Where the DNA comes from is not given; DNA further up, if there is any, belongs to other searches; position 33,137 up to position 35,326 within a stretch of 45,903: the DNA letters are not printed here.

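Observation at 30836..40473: Sigma-54-controlled operon for a DsrMKJOP/Hme-like transmembrane redox complex with non-canonical composition and its own sensors (top candidate for an undescribed system)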

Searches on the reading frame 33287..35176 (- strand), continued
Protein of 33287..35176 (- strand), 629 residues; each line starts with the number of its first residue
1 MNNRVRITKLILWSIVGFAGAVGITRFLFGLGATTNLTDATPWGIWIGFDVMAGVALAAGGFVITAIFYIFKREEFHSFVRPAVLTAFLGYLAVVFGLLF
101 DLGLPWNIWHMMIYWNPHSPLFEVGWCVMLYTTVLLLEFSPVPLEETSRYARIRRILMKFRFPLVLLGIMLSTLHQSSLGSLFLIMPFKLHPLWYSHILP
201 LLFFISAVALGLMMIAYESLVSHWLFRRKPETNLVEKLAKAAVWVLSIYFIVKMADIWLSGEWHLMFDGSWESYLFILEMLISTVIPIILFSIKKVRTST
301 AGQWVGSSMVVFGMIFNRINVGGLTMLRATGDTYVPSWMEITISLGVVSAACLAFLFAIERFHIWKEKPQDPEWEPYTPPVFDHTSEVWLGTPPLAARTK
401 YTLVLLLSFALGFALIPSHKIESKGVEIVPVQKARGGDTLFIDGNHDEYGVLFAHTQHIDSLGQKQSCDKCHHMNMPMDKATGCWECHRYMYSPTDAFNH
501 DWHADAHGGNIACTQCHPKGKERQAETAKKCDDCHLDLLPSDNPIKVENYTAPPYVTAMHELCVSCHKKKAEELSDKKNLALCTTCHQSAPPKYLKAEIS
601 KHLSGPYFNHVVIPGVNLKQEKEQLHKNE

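Call 29: search_protein_families(library=pfam, proteins=[L055:8-1531:+, L055:1528-3333:+, L055:3724-4956:+, L055:5284-5634:+, L055:11446-12576:+, L055:13070-14287:+, L055:14345-15427:+, L055:15804-17234:+, L055:17313-18998:+, L062:4384-5337:+], max_evalue=0.001)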
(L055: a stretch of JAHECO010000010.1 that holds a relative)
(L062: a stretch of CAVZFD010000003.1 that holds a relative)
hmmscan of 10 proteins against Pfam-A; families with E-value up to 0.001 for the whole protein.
L055:8-1531:+ (507 aa): 1 family
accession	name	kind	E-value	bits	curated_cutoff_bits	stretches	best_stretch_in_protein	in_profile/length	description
PF01074.27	Glyco_hydro_38N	-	6.4e-22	78.7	25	1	265-411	1-147/270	Glycosyl hydrolases family 38 N-terminal domain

L055:1528-3333:+ (601 aa): 2 families
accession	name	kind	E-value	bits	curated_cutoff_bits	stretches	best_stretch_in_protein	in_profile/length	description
PF17677.7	Glyco_hydro38C2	-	5.5e-10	39.7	22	1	527-598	2-72/72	Glycosyl hydrolases family 38 C-terminal beta sandwich domain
PF07748.19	Glyco_hydro_38C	-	3e-09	37.9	25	1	239-425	2-175/206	Glycosyl hydrolases family 38 C-terminal domain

L055:3724-4956:+ (410 aa): 2 families
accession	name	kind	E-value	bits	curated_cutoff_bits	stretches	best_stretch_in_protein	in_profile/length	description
PF03051.21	Peptidase_C1_2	-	4.7e-12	45.9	22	2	228-404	238-419/438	Peptidase C1-like family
PF00112.29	Peptidase_C1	-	7.1e-10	39.8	20.7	1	71-281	2-204/220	Papain family cysteine protease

L055:5284-5634:+ (116 aa): 0 families

L055:11446-12576:+ (376 aa): 2 families
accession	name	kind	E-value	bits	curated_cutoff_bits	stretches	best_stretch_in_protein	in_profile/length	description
PF03811.18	Zn_ribbon_InsA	-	5.7e-07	29.6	26.1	1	15-45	5-35/35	InsA N-terminal domain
PF00872.24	Transposase_mut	-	0.00024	20.6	21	1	131-198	178-247/379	Transposase, Mutator family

L055:13070-14287:+ (405 aa): 2 families
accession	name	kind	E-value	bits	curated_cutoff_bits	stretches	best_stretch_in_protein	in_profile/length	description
PF01077.27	NIR_SIR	-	6.2e-37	126.9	27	1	155-369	1-151/158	Nitrite and sulphite reductase 4Fe-4S domain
PF03460.22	NIR_SIR_ferr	-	1.4e-10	41.2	24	1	84-147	7-68/69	Nitrite/Sulfite reductase ferredoxin-like half domain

L055:14345-15427:+ (360 aa): 5 families
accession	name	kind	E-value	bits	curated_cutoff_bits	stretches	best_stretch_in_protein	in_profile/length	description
PF01077.27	NIR_SIR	-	2.1e-38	131.7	27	1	120-339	2-156/158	Nitrite and sulphite reductase 4Fe-4S domain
PF03460.22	NIR_SIR_ferr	-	2.6e-12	46.7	24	1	48-111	4-68/69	Nitrite/Sulfite reductase ferredoxin-like half domain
PF12838.12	Fer4_7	-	9.7e-05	23.2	27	1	212-250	9-50/52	4Fe-4S dicluster domain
PF25160.1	LdpA_Fe-S-bd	-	0.00077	19.6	27.6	0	206-253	5-43/49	LdpA Fe-S cluster-binding domain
PF00037.32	Fer4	-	0.001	19.3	21.1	0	231-250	1-20/24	4Fe-4S binding domain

L055:15804-17234:+ (476 aa): 4 families
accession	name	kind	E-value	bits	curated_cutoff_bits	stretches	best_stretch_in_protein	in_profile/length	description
PF07685.20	GATase_3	-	2.1e-35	122.6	27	1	259-450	1-194/196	CobB/CobQ-like glutamine amidotransferase domain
PF13500.12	AAA_26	-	1.5e-17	64.5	27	1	88-184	102-191/198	AAA domain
PF01656.29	CbiA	-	2.2e-17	63.6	25.4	1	9-195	1-123/125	CobQ/CobB/MinD/ParA nucleotide binding domain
PF01174.25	SNO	-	4.4e-05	23.9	27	1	298-375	32-107/188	SNO glutamine amidotransferase family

L055:17313-18998:+ (561 aa): 21 families
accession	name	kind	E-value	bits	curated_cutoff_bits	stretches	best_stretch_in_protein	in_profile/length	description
PF07992.20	Pyr_redox_2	-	8.7e-28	98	26.1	1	141-427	2-288/291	Pyridine nucleotide-disulphide oxidoreductase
PF14691.11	Fer4_20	-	3.4e-19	69.2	25.8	1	37-127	28-112/113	Dihydroprymidine dehydrogenase domain II, 4Fe-4S cluster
PF00070.33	Pyr_redox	-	6.8e-15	55.8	22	2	271-343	1-78/82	Pyridine nucleotide-disulphide oxidoreductase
PF13738.12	Pyr_redox_3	-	2e-11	44.2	30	1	267-304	162-199/305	Pyridine nucleotide-disulphide oxidoreductase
PF13450.12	NAD_binding_8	-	3.1e-11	43.8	21.9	1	144-178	1-35/68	NAD(P)-binding Rossmann-like domain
PF12831.13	FAD_oxidored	-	9.6e-10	38.7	27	1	142-180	2-40/416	FAD dependent oxidoreductase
PF01266.30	DAO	-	9.7e-10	38.9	27.9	1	141-175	1-35/353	FAD dependent oxidoreductase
PF01262.27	AlaDh_PNT_C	-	2.1e-07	31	23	1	270-304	29-63/214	Alanine dehydrogenase/PNT, C-terminal domain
PF03486.20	HI0933_like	-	3.1e-07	30.5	50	1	141-176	2-37/244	HI0933-like protein Rossmann domain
PF01946.23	Thi4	-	4.5e-07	29.8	26.2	1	141-177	19-56/235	Thi4 family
PF01134.28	GIDA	-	1.5e-06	28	22.1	1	141-168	1-28/391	Glucose inhibited division protein A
PF01494.25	FAD_binding_3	-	2.2e-06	27.6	22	1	141-172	3-34/349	FAD binding domain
PF13241.12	NAD_binding_7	-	7.7e-06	26.9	22.1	0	269-380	7-70/104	Putative NAD(P)-binding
PF01593.30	Amino_oxidase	-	8e-06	25.8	19.8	1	150-176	2-28/443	Flavin containing amine oxidoreductase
PF00890.30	FAD_binding_2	-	1.3e-05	25.1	20.4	1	142-173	2-33/414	FAD binding domain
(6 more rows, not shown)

L062:4384-5337:+ (317 aa): 5 families
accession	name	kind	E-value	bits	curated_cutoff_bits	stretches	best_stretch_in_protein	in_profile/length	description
PF08450.18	SGL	-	4.5e-39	135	26.3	1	40-302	2-244/246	SMP-30/Gluconolactonase/LRE-like region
PF03088.22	Str_synth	-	1.6e-05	25.4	25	0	139-200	1-71/89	Strictosidine synthase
PF01731.26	Arylesterase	-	0.00021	21.8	21.3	1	151-203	19-71/86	Arylesterase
PF01436.27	NHL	-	0.00054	20.3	20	0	135-153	1-19/28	NHL repeat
PF06739.17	SBBP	-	0.00098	19.5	20.5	0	138-150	15-27/38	Beta-propeller repeat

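Call 34: search_protein_representatives(protein=window:33287-35176:-)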
Query: 629 residues. Proteins with E-value up to 0.001 (for the whole library): 2772; up to 1e-10: 1679; up to 1e-30: 560. The best 150 are listed.
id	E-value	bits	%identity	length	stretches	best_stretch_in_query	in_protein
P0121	1.0e-218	744.3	54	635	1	3-601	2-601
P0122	1.1e-192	658.3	52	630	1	4-591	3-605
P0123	4.8e-190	649.5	62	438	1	186-615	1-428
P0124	1.5e-183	628.0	49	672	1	2-580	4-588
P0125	9.8e-178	608.9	48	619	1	1-593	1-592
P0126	5.6e-170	583.2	46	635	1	1-596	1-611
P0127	7.5e-169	579.5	51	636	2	6-420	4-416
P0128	1.7e-165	568.5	48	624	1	8-590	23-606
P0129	1.6e-163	561.9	49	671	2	4-432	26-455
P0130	5.9e-161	553.4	48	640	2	2-435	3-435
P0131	1.7e-156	538.7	49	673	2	3-424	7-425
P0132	3.6e-156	537.6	49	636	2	4-434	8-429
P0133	5.2e-154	530.5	44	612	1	4-589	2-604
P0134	5.9e-152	523.7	48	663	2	1-439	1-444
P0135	9.0e-151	519.8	44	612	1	6-597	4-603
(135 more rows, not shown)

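Call 40: search_protein_families(library=ncbifam, proteins=[L079:10136-10384:+, L079:13747-14064:+, L079:14243-14737:+, L079:14737-15276:+, L050:13000-13989:+, L050:13979-15634:+, L050:16086-16508:-, L050:16529-16807:-, L079:7780-9000:+, L079:11933-13615:+], max_evalue=0.001)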
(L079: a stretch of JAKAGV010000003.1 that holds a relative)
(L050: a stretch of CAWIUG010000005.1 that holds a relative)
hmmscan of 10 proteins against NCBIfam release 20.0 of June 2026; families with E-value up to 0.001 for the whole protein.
L079:10136-10384:+ (82 aa): 0 families

L079:13747-14064:+ (105 aa): 2 families
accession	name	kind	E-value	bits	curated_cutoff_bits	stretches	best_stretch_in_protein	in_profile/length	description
TIGR03342.1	dsrC_tusE_dsvC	subfamily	1.7e-34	118.4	53.5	1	5-105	2-108/108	TusE/DsrC/DsvC family sulfur relay protein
NF008562.0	PRK11508.1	equivalog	3.9e-21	75.2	191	1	2-105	2-109/109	sulfurtransferase TusE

L079:14243-14737:+ (164 aa): 0 families

L079:14737-15276:+ (180 aa): 1 family
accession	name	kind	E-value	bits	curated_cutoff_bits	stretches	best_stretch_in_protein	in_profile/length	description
NF038037.1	cytob_DsrM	equivalog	1.1e-70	238.3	300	1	22-180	1-159/320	sulfate reduction electron transfer complex DsrMKJOP subunit DsrM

L050:13000-13989:+ (329 aa): 2 families
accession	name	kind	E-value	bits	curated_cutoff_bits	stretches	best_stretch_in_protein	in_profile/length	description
NF038037.1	cytob_DsrM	equivalog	1.2e-06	28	300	1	19-266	19-267/320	sulfate reduction electron transfer complex DsrMKJOP subunit DsrM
TIGR00351.1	narI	equivalog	0.00033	20.6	105.55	1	108-274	46-214/225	respiratory nitrate reductase subunit gamma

L050:13979-15634:+ (551 aa): 16 families
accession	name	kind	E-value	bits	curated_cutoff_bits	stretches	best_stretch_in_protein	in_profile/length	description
NF045796.1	DsrK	equivalog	1.5e-100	336.9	400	1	91-540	18-437/453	sulfate reduction electron transfer complex DsrMKJOP subunit DsrK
NF045724.1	ferredox_TmcB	equivalog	3.3e-61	207.2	735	1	118-518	38-412/430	electron transfer complex ferredoxin TmcB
NF045711.1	sulf_resp_HmcF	equivalog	5.1e-58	197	750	1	119-536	58-447/457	sulfate respiration complex iron-sulfur protein HmcF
NF045670.1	quin_L_LdhH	equivalog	1e-10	40.6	800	1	404-506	595-681/706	L-lactate dehydrogenase (quinone) large subunit LdhH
NF004898.0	PRK06259.1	equivalog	1.7e-08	33.5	385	1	403-459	371-425/488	fumarate reductase (CoM/CoB) subunit TfrB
NF008369.0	PRK11168.1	equivalog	9.1e-08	31.4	278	0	192-237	58-105/401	anaerobic glycerol-3-phosphate dehydrogenase subunit C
TIGR00273.1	TIGR00273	equivalog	3.4e-06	26.2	444.8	1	122-225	294-376/432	LutB/LldF family L-lactate oxidation iron-sulfur protein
NF004616.0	PRK05950.1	subfamily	1.9e-05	23.9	228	0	191-221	203-233/238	succinate dehydrogenase iron-sulfur subunit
NF038196.1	ferrodoxin_EFR1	subfamily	3e-05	24.2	75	0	62-135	124-198/242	EFR1 family ferrodoxin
TIGR00384.1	dhsB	subfamily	3.1e-05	23.5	88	0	190-211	194-215/222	succinate dehydrogenase and fumarate reductase iron-sulfur protein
NF008434.0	PRK11274.1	equivalog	3.5e-05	22.9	333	0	192-328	73-214/409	glycolate oxidase subunit GlcF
TIGR03290.1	CoB_CoM_SS_C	equivalog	0.00017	21.6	160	0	192-244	46-96/144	CoB--CoM heterodisulfide reductase subunit C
NF049975.1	2HglutDHaseYdiJ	equivalog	0.00021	19.2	1350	0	87-138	635-687/1018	D-2-hydroxyglutarate dehydrogenase YdiJ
NF009226.0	PRK12576.1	equivalog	0.00026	20.4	344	0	187-227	203-236/317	succinate dehydrogenase/fumarate reductase iron-sulfur subunit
TIGR03379.1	glycerol3P_GlpC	equivalog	0.00064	18.6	279.9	0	191-225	51-85/397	anaerobic glycerol-3-phosphate dehydrogenase subunit GlpC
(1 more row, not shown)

L050:16086-16508:- (140 aa): 3 families
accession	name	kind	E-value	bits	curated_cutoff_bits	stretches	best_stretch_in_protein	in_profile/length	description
TIGR01290.1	nifB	equivalog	6.7e-08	31.7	343.65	1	16-122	331-435/441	nitrogenase cofactor biosynthesis protein NifB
NF041136.1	MrpORP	equivalog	1.8e-07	30.8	450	1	13-129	263-365/365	iron-sulfur cluster carrier protein MrpORP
TIGR02663.1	nifX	equivalog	2.2e-06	28.1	112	1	16-123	2-102/119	nitrogen fixation protein NifX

L050:16529-16807:- (92 aa): 2 families
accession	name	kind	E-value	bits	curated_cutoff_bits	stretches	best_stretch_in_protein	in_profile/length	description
NF003257.0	PRK04217.1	equivalog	9.7e-15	54.7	115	1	3-89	11-98/110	hypothetical protein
TIGR02937.1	sigma70-ECF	superfamily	0.0009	18.9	42.9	0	34-80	118-164/165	sigma-70 family RNA polymerase sigma factor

L079:7780-9000:+ (406 aa): 6 families
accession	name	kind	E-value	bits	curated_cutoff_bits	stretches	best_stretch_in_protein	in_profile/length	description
TIGR02064.1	dsrA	equivalog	5.5e-176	585.3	392.85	1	11-402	1-400/402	dissimilatory-type sulfite reductase subunit alpha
TIGR02066.1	dsrB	equivalog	3.2e-40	138.2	341.5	1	87-386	31-329/341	dissimilatory-type sulfite reductase subunit beta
TIGR02912.1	sulfite_red_C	equivalog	2e-09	36.9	324.1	1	152-289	93-216/314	sulfite reductase subunit C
NF011565.0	PRK14989.1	subfamily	1.1e-06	27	883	1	100-227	577-698/847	nitrite reductase large subunit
TIGR02374.1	nitri_red_nirB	equivalog_domain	2.5e-06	26.2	578.35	1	96-227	568-693/794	nitrite reductase large subunit NirB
NF007125.0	PRK09566.1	equivalog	2.5e-05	22.9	594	0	91-229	326-457/513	ferredoxin--nitrite reductase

L079:11933-13615:+ (560 aa): 99 families (the best 25 are shown)
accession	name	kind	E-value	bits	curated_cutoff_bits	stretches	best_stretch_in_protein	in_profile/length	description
NF009410.0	PRK12771.1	subfamily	5.2e-181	603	516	1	25-559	35-562/566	NAD(P)-binding protein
NF009454.0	PRK12814.1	equivalog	2.9e-118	396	916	1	37-516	101-580/657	putative NADPH-dependent glutamate synthase small subunit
NF009414.0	PRK12778.1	equivalog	7.5e-117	391.5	1103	1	36-441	335-750/752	bifunctional dihydroorotate dehydrogenase B NAD binding subunit/NADPH-dependent glutamate synthase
TIGR01316.1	gltA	equivalog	1.1e-110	370.6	471.75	1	35-438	33-447/449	NADPH-dependent glutamate synthase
TIGR03315.1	Se_ygfK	equivalog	1.6e-93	313.9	835.3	1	31-553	438-934/1012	putative selenate reductase subunit YgfK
NF009413.0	PRK12775.1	equivalog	1.7e-86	291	1895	1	39-439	340-753/1006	putative trifunctional 2-polyprenylphenol hydroxylase/glutamate synthase subunit beta/ferritin domain-containing protein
TIGR01318.1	gltD_gamma_fam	subfamily_domain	5.1e-84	282.5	482.95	1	38-439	48-464/467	glutamate synthase, small subunit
NF009408.0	PRK12769.1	equivalog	9e-80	268.6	1003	1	34-440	230-651/659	formate-dependent uric acid utilization protein AegA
NF010590.0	PRK13984.1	equivalog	4e-78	263.1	946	1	39-440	197-606/611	putative oxidoreductase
NF009415.0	PRK12779.1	equivalog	4.1e-73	246.7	1519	1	38-443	208-629/944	putative bifunctional glutamate synthase subunit beta/2-polyprenylphenol hydroxylase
NF009451.0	PRK12809.1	equivalog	2.3e-68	231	1154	1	29-440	208-634/639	formate-dependent uric acid utilization protein YgfT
NF009409.0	PRK12770.1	subfamily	2.2e-63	214.5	343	1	131-440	11-350/360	putative glutamate synthase subunit beta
TIGR01317.1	GOGAT_sm_gam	subfamily_domain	3.6e-59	200.9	447.7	1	67-437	72-475/485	glutamate synthase small subunit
NF045663.1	diclust_near_Sec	equivalog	6.1e-47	160.2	530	2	37-270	17-234/759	pyridine nucleotide-disulfide oxidoreductase/dicluster-binding protein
NF045599.1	bili_reduct_long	exception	3.1e-16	58.8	750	1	135-298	378-534/641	bilirubin reductase, long form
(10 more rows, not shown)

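Call 47: search_solved_structures(query=window:33287-35176:-, max_evalue=0.001)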
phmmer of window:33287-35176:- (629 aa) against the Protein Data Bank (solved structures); distinct sequences matched with E-value up to 0.001: 0.

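Call 84: predict_structure(alignment_id=A5)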
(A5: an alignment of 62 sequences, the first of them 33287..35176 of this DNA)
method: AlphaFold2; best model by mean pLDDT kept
length: 629 residues; sequences in the alignment: 62
mean_pLDDT: 64.8   pTM: 0.52
mean pLDDT of the five models: 64.8, 61.0, 59.5, 58.5, 53.4
residues with pLDDT >= 90: 68; 70-90: 147; 50-70: 296; < 50: 118
segments of 3 or more residues with pLDDT < 50: 31-43, 140-147, 177-186, 367-376, 421-436, 476-478, 481-499, 551-553, 603-629
pLDDT, mean of each block of 10 residues (from residue 1): 76 85 69 40 53 64 65 64 70 68 53 56 58 58 48 67 64 54 52 81 84 85 81 88 95 94 91 90 96 94 94 82 58 61 76 78 55 48 54 60 66 64 37 45 52 65 63 52 46 45 57 70 69 58 54 54 72 75 55 52 42 35 42
secondary structure, 60 per line:
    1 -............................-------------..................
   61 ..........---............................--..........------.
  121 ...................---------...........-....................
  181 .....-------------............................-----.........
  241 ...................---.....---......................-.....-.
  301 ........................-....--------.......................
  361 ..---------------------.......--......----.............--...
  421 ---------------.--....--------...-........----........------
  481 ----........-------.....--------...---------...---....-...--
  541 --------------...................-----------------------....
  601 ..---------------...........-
elements in order: H2-29 H43-70 H74-101 H104-113 H120-139 H149-159 H161-185 H199-226 H232-259 H263-267 H271-292 H294-298 H300-324 H326-329 H338-362 H384-390 H393-398 H403-415 E439-442 E451-453 H455-462 H467-474 H485-492 H500-504 H531-534 H555-573 H597-602 H618-628

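Call 88: fold_search(model_id=the predicted structure, library=pdb)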
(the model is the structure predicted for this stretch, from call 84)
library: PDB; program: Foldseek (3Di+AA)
matches with E <= 10: 427; with E <= 0.001: 8
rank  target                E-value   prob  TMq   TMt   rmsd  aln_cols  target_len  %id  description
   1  6btm_C                1.9e-07  1.00  0.43  0.57   6.7       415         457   18  Structure of Alternative Complex III from Flavobacterium johnsoniae (Wild Type) (released 2018-05-09)
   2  8k9e_C                5.7e-07  1.00  0.40  0.53   7.2       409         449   18  Cryo-EM structure of the photosynthetic alternative complex III from Chloroflexus aurantiacus at 3.3 angstrom (released 2024-03-06)
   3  6lod_C                4.9e-06  1.00  0.42  0.56   6.1       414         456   17  Cryo-EM structure of the air-oxidized photosynthetic alternative complex III from Roseiflexus castenholzii (released 2020-11-04)
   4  6lod_F                1.9e-05  1.00  0.40  0.61   6.7       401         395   13  Cryo-EM structure of the air-oxidized photosynthetic alternative complex III from Roseiflexus castenholzii (released 2020-11-04)
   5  8k9e_F                4.5e-05  1.00  0.39  0.58   7.2       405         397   12  Cryo-EM structure of the photosynthetic alternative complex III from Chloroflexus aurantiacus at 3.3 angstrom (released 2024-03-06)
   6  9ilt_F                6.6e-05  1.00  0.38  0.56   7.6       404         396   12  Crystal structure of alternative complex III from Chloroflexus aurantiacus (released 2025-03-19)
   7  6btm_F                7.6e-04  1.00  0.38  0.55   8.3       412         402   14  Structure of Alternative Complex III from Flavobacterium johnsoniae (Wild Type) (released 2018-05-09)
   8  6f0k_F                7.9e-04  1.00  0.36  0.55   8.0       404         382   16  Alternative complex III (released 2018-05-09)
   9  9r2g_D                2.5e-02  1.00  0.29  0.46   9.2       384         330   13  Cytochrome bd II oxidase qOR-2 type from Mycobacterium smegmatis (released 2026-03-04)
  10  7nkz_B                3.7e-02  1.00  0.27  0.43   8.4       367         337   10  Cryo-EM structure of the cytochrome bd oxidase from M. tuberculosis at 2.5 A resolution (released 2021-09-22)
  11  8b4o_A                7.9e-02  0.95  0.23  0.30  24.0       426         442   14  Cryo-EM structure of cytochrome bd oxidase from C. glutamicum (released 2022-12-28)
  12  7ose_B                9.2e-02  0.97  0.25  0.36  10.6       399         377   14  cytochrome bd-II type oxidase with bound aurachin D (released 2021-11-17)
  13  8s4u_A                1.2e-01  0.38  0.13  0.18  21.9       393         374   13  Cryo-EM structure of apo human SLC19A3 in outward-open state (released 2024-10-02)
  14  9j97_A                1.3e-01  0.44  0.15  0.19  19.3       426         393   12  Closed structure of human XPR1 (released 2025-03-12)
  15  9inh_A                1.4e-01  0.47  0.15  0.15  18.9       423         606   12  Cryo-EM structure of human XPR1 in complex with InsP6 in outward-facing state (SPX visible)-in the presence of KIDINS2 (released 2025-04-02)
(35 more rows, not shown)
